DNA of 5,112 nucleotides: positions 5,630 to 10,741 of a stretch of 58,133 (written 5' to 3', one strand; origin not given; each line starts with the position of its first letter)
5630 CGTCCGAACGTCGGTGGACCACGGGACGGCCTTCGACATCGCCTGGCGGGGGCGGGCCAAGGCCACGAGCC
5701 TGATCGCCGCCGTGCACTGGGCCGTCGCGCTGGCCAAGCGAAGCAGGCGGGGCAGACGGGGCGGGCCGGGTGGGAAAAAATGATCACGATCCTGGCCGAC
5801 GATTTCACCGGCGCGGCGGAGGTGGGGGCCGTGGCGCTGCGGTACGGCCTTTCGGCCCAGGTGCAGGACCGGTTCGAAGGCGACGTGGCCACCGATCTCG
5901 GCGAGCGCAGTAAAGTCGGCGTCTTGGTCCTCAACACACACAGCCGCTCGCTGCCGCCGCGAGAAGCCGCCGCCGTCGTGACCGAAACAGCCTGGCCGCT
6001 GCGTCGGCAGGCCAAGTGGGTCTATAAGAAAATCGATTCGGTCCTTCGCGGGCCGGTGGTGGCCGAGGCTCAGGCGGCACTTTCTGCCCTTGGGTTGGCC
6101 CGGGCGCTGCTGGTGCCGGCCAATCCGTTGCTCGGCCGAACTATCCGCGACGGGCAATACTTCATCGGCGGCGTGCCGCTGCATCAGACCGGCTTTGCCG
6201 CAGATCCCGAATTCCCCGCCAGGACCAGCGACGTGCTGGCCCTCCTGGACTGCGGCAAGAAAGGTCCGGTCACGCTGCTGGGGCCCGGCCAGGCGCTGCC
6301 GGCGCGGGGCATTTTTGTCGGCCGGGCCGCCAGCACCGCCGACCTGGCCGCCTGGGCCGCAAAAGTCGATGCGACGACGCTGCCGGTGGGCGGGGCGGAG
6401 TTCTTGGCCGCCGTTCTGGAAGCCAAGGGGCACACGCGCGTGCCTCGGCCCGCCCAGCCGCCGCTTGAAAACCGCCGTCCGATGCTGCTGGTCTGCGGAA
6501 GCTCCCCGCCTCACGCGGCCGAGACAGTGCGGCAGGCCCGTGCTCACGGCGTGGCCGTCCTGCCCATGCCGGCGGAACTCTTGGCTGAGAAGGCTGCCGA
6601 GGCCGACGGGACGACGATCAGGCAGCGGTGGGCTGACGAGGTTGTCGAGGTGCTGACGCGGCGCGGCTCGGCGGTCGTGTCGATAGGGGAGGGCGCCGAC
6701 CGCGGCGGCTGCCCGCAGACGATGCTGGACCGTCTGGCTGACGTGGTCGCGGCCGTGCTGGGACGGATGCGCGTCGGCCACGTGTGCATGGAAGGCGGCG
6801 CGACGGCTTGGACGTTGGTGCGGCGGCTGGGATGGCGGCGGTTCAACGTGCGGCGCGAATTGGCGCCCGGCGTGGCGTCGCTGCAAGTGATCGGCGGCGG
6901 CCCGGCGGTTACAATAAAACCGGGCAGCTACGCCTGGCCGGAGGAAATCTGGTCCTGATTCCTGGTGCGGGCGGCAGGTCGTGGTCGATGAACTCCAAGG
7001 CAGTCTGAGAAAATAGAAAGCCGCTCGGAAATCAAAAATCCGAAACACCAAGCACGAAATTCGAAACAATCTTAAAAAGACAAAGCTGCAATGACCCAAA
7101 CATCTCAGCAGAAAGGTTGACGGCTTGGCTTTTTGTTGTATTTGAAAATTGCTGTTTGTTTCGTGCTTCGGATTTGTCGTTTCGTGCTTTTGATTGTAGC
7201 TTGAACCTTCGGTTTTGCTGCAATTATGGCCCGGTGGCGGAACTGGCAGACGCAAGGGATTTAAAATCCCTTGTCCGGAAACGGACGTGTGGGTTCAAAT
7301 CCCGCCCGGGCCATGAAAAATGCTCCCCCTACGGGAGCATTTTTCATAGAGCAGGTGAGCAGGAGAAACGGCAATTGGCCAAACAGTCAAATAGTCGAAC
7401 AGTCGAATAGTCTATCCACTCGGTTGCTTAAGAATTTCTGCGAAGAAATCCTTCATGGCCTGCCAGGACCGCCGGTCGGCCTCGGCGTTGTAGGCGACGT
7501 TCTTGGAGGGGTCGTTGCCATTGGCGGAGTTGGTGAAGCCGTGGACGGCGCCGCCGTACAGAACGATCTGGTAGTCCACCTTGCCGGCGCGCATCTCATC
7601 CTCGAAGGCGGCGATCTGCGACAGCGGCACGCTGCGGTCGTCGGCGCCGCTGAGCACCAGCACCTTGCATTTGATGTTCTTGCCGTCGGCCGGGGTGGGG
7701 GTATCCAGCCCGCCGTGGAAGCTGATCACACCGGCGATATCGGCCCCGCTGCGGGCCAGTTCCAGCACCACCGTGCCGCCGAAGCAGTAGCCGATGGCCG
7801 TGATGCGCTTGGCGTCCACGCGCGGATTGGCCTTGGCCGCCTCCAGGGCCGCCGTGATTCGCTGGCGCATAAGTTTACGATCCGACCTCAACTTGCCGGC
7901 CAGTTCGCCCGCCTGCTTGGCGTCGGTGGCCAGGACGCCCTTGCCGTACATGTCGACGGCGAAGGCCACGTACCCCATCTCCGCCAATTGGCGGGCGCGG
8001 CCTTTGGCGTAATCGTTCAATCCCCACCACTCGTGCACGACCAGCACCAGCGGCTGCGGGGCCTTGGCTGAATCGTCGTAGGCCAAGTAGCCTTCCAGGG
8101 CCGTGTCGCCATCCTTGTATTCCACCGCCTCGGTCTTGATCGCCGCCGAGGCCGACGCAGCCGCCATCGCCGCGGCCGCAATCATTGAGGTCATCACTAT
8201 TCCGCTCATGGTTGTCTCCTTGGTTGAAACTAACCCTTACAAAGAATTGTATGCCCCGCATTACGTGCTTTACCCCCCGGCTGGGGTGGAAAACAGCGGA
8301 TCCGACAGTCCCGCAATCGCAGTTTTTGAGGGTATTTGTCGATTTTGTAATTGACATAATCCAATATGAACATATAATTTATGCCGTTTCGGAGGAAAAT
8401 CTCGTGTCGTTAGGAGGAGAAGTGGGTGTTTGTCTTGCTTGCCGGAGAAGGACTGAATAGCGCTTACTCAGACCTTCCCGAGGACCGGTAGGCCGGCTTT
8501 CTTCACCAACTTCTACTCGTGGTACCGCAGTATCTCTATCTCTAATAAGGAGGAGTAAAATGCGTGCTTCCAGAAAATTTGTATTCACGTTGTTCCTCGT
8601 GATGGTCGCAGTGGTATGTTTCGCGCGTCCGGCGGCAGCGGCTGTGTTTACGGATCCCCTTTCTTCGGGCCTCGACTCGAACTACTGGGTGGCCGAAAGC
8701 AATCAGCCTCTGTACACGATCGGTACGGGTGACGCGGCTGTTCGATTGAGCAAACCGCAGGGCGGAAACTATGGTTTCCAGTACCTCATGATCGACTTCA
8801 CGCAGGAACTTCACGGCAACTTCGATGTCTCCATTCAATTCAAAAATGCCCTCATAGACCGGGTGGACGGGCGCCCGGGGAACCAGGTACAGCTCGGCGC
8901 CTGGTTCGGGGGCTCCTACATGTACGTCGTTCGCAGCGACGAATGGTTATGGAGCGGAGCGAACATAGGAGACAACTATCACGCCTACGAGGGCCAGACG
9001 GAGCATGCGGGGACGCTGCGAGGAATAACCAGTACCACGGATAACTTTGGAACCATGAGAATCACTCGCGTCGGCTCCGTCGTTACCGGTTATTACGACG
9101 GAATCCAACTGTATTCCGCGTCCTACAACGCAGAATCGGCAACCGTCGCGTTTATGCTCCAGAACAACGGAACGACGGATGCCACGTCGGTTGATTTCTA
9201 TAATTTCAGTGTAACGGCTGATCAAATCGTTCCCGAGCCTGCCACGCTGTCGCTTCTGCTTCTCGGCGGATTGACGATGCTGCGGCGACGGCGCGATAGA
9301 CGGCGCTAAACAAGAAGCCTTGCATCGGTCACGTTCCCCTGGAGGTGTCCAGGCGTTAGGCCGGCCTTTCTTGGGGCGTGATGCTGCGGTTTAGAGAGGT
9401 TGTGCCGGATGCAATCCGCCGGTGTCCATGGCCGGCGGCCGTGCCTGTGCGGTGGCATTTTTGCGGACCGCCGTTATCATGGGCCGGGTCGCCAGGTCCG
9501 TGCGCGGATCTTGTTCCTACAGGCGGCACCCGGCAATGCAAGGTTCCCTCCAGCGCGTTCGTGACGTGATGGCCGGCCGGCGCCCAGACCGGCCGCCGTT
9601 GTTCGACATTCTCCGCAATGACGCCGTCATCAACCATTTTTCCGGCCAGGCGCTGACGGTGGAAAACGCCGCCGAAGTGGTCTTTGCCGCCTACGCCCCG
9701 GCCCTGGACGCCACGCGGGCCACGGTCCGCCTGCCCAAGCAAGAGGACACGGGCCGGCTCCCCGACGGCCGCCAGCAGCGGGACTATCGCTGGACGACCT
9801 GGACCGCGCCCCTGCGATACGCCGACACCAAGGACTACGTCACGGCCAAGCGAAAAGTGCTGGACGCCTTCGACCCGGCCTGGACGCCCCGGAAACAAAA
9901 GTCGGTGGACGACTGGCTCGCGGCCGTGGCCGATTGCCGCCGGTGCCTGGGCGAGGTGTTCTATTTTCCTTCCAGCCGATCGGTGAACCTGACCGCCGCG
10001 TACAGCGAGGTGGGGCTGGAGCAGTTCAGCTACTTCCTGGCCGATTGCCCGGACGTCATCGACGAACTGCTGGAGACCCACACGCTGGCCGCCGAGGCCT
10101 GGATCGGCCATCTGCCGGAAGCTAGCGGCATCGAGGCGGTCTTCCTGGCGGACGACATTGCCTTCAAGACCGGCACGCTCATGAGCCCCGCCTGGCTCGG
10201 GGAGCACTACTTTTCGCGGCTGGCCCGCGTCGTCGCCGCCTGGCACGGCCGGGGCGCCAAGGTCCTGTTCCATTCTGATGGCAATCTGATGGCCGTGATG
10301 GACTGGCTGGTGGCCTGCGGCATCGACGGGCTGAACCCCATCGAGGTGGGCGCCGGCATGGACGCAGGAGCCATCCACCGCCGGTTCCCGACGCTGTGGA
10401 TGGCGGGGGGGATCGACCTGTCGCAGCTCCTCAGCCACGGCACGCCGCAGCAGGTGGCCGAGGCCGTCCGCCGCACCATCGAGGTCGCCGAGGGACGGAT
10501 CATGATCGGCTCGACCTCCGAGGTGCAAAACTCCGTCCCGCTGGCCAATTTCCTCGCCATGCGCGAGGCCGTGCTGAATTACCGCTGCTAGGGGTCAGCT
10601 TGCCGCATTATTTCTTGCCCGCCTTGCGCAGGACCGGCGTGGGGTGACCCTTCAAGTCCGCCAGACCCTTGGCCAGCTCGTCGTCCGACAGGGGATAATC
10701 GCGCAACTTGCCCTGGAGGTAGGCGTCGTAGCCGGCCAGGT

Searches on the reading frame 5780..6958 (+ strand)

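Call 18: search_protein_families(library=pfam, proteins=[window:5780-6958:+], max_evalue=0.001)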
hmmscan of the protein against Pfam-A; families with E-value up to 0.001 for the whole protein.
window:5780-6958:+ (392 aa): 2 families
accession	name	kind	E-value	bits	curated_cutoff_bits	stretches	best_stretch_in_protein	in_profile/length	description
PF07005.16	SBD_N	-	6.3e-36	124.7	25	1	2-167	1-165/230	Sugar-binding N-terminal domain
PF17042.10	NBD_C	-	2.8e-08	34.9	28.3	1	236-383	1-161/168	Nucleotide-binding C-terminal domain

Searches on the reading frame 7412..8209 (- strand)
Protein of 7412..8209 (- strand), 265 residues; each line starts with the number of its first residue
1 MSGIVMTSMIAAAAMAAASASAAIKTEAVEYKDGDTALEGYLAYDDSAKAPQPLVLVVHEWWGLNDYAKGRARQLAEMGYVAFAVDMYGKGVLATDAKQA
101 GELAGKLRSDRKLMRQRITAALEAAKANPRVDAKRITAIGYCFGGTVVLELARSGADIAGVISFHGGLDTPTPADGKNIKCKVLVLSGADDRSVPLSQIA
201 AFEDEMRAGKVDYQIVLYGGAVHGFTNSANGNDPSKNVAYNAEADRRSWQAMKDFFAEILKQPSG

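Call 18: search_protein_families(library=pfam, proteins=[window:7412-8209:-], max_evalue=0.001)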
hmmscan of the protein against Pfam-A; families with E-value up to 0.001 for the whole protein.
window:7412-8209:- (265 aa): 6 families
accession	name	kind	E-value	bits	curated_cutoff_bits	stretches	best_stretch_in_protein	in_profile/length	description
PF01738.24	DLH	-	1.6e-52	178.7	21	1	39-259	2-216/217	Dienelactone hydrolase family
PF00326.27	Peptidase_S9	-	3.8e-10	40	22.6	1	173-233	137-197/213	Prolyl oligopeptidase family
PF12146.15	Hydrolase_4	-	3.2e-06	27.1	27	0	54-163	6-106/239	Serine aminopeptidase, S33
PF08840.17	BAAT_C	-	4.7e-06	27.2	20.9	0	126-167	14-55/210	BAAT / Acyl-CoA thioester hydrolase C terminal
PF06500.17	FrsA-like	-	0.00035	19.9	22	1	15-152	159-283/414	Esterase FrsA-like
PF12740.14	PETase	-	0.00043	20.2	28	1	112-238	103-226/263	PET hydrolase-like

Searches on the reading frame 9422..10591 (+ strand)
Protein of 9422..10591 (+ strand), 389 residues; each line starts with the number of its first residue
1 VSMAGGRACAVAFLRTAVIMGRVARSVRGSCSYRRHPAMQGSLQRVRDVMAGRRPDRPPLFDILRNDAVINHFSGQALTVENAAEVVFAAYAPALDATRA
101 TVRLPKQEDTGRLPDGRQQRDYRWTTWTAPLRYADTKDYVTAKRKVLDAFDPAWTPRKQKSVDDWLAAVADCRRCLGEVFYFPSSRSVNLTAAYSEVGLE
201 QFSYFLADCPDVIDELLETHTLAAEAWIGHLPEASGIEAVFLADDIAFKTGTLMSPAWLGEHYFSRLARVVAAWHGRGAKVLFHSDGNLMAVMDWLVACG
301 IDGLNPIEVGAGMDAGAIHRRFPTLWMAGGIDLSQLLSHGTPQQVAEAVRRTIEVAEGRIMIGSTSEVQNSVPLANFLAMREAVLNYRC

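Call 18: search_protein_families(library=pfam, proteins=[window:9422-10591:+], max_evalue=0.001)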
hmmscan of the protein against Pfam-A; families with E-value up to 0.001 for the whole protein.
window:9422-10591:+ (389 aa): 1 family
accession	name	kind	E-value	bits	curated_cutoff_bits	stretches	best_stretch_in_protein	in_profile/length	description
PF01208.23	URO-D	-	3.5e-10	39.9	23.9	1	196-386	153-345/346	Uroporphyrinogen decarboxylase (URO-D)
